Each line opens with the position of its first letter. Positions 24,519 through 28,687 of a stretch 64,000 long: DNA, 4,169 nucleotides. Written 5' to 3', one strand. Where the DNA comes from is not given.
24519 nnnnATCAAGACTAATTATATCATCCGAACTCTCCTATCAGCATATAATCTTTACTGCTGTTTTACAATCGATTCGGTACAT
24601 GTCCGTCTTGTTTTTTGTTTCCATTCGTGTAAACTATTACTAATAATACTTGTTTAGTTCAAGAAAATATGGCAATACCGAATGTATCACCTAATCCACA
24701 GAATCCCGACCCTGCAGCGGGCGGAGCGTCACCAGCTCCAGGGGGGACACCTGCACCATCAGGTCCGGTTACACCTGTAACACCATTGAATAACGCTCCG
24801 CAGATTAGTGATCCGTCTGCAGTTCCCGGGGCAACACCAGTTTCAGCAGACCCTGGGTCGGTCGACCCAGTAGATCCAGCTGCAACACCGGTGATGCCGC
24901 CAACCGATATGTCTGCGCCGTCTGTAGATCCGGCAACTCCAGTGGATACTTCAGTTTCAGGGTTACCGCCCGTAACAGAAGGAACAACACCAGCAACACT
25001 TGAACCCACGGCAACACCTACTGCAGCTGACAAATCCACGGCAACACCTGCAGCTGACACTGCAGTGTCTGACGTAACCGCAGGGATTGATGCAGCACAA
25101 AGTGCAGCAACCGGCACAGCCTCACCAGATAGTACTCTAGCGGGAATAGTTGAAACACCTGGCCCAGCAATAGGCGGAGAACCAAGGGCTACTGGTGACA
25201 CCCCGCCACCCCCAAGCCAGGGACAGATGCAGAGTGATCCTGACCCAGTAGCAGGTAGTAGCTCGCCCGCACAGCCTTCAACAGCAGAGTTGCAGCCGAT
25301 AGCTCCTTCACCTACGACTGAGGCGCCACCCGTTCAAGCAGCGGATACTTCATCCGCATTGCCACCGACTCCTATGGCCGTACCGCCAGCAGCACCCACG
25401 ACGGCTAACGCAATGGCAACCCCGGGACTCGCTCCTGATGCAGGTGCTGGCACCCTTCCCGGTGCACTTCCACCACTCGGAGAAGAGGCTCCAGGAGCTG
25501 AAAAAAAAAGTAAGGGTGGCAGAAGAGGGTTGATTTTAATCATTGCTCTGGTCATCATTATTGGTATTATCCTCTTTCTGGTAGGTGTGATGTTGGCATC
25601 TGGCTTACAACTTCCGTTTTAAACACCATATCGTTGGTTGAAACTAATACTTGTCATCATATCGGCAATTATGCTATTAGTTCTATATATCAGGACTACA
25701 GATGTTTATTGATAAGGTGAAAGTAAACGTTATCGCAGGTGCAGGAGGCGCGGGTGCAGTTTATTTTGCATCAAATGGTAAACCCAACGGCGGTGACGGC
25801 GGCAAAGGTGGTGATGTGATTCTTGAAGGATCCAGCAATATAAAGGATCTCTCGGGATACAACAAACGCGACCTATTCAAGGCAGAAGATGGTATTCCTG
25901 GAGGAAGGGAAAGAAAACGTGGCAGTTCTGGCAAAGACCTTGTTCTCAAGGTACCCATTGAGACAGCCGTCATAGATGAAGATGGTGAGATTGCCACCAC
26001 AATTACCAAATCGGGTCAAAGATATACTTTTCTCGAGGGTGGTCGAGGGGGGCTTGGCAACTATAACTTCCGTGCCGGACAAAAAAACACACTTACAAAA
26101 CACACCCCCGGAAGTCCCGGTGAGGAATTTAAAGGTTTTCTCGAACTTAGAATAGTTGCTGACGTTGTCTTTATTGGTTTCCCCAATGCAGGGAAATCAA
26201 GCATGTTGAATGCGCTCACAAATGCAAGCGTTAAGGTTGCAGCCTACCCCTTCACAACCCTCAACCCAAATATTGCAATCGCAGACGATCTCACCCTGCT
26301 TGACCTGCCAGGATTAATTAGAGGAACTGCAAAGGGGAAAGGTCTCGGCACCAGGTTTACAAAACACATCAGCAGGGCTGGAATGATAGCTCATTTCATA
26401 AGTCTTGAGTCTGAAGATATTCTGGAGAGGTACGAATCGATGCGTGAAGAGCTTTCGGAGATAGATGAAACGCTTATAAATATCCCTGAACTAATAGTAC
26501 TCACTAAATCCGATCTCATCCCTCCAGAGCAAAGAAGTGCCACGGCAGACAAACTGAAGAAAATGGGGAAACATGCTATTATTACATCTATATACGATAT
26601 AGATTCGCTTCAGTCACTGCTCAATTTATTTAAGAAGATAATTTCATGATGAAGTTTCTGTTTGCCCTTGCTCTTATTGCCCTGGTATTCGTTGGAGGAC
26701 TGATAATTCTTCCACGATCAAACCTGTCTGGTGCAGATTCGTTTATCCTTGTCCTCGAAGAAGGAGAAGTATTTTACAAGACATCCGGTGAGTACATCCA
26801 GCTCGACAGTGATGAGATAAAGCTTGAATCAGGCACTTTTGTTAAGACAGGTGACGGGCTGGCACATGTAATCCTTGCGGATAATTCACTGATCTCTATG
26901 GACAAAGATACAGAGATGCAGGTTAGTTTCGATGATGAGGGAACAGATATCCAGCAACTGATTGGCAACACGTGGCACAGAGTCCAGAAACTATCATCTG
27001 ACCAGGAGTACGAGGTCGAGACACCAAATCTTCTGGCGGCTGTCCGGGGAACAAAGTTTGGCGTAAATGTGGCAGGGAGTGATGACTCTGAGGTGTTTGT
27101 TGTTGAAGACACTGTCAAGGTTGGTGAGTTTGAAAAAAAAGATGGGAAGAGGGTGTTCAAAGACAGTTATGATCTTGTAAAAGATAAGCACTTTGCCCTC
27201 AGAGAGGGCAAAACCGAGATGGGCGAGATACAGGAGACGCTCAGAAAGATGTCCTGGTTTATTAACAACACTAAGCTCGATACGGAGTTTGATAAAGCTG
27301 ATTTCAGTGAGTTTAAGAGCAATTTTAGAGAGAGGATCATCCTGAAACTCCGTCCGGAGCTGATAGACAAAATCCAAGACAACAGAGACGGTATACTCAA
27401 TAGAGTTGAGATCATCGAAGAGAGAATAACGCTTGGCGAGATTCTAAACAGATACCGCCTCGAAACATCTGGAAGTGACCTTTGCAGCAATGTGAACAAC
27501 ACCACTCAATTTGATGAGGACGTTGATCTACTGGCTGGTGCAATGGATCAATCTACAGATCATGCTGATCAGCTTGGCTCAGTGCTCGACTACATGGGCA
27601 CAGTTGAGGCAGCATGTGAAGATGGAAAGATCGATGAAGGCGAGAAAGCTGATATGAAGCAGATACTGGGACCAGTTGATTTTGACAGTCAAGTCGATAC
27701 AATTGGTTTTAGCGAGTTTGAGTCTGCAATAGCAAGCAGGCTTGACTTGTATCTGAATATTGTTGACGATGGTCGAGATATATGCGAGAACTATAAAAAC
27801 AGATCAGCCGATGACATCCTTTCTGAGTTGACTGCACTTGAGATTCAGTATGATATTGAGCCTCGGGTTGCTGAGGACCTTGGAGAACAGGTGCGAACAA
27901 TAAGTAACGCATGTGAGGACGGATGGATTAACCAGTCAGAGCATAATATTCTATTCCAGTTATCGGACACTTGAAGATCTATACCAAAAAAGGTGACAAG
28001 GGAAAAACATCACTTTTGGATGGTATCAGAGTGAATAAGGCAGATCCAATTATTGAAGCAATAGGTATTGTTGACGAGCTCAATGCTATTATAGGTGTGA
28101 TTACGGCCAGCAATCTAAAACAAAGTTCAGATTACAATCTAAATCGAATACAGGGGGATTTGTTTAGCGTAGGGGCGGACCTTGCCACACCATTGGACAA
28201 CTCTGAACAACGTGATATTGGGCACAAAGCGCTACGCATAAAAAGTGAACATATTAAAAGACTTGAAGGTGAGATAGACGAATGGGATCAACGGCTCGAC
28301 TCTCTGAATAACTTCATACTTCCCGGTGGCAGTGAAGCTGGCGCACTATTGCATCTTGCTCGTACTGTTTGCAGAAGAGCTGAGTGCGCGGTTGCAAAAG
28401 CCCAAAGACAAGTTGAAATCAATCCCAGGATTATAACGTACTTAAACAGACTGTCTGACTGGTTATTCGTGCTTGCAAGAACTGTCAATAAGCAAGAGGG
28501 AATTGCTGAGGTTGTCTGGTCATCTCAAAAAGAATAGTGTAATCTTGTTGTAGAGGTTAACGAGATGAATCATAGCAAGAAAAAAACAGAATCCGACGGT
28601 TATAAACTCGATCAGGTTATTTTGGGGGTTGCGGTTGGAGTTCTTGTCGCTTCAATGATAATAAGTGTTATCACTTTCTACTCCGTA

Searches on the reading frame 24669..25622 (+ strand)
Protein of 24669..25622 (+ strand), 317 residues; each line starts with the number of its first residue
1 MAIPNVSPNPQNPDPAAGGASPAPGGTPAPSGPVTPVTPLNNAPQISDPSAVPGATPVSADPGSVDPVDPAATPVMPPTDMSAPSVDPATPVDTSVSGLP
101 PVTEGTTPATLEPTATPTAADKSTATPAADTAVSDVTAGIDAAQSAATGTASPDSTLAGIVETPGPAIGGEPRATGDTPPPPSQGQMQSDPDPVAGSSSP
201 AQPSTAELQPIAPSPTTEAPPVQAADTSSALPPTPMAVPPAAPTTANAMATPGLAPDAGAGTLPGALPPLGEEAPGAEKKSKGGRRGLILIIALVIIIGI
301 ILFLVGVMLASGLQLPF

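Call 7: search_protein_families(library=pfam, proteins=[window:24669-25622:+], max_evalue=0.001)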
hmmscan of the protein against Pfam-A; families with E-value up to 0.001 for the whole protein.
window:24669-25622:+ (317 aa): 0 families

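Call 18: search_protein_families(library=pfam, proteins=[window:24669-25622:+], max_evalue=0.1)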
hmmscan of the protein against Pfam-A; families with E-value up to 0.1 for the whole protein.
window:24669-25622:+ (317 aa): 1 family
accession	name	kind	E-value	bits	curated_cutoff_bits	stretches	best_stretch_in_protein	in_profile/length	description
PF16996.10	Asp4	-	0.099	13.3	27.7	0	266-307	12-55/55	Accessory secretory protein Sec Asp4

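Call 90: search_protein_families(library=phrogs, proteins=[window:24669-25622:+], max_evalue=0.01)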
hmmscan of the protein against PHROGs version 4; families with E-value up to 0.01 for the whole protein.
window:24669-25622:+ (317 aa): 0 families

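Call 109: search_protein_families(library=padloc, proteins=[window:24669-25622:+], max_evalue=0.01)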
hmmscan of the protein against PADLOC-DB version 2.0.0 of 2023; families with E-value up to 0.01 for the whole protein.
window:24669-25622:+ (317 aa): 0 families

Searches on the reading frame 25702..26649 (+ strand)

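Call 7: search_protein_families(library=pfam, proteins=[window:25702-26649:+], max_evalue=0.001)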
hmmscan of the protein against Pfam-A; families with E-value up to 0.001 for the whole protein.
window:25702-26649:+ (315 aa): 5 families
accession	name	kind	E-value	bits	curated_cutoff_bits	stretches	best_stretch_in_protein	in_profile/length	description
PF01018.28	GTP1_OBG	-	2.2e-37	128.5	27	1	3-150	1-154/155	GTP1/OBG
PF01926.29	MMR_HSR1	-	1.3e-22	80.4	21.9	1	154-269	1-113/113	50S ribosome-binding GTPase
PF02421.24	FeoB_N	-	1.8e-08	34.5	27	1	155-206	3-58/156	Ferrous iron transport protein B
PF00350.29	Dynamin_N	-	4.7e-06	27.2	27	0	155-186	1-32/168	Dynamin family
PF03193.22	RsgA_GTPase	-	1.2e-05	25.6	30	0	260-312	53-106/174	RsgA GTPase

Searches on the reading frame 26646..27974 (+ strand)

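Call 7: search_protein_families(library=pfam, proteins=[window:26646-27974:+], max_evalue=0.001)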
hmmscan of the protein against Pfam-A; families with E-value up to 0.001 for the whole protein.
window:26646-27974:+ (442 aa): 1 family
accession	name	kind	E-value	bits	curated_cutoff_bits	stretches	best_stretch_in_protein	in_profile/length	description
PF04773.18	FecR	-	8.3e-13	49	24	1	66-158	3-97/97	FecR protein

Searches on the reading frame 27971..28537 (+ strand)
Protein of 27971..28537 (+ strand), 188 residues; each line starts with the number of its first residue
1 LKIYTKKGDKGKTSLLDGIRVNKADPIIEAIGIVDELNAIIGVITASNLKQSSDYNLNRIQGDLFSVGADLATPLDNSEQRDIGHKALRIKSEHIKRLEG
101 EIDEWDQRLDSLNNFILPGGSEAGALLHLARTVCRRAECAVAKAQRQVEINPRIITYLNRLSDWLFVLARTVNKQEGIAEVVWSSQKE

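Call 7: search_protein_families(library=pfam, proteins=[window:27971-28537:+], max_evalue=0.001)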
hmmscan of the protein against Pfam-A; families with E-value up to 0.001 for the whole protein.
window:27971-28537:+ (188 aa): 1 family
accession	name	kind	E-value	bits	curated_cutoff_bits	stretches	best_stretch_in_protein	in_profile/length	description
PF01923.23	Cob_adeno_trans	-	7.4e-59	199.1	24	1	3-172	1-171/171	Cobalamin adenosyltransferase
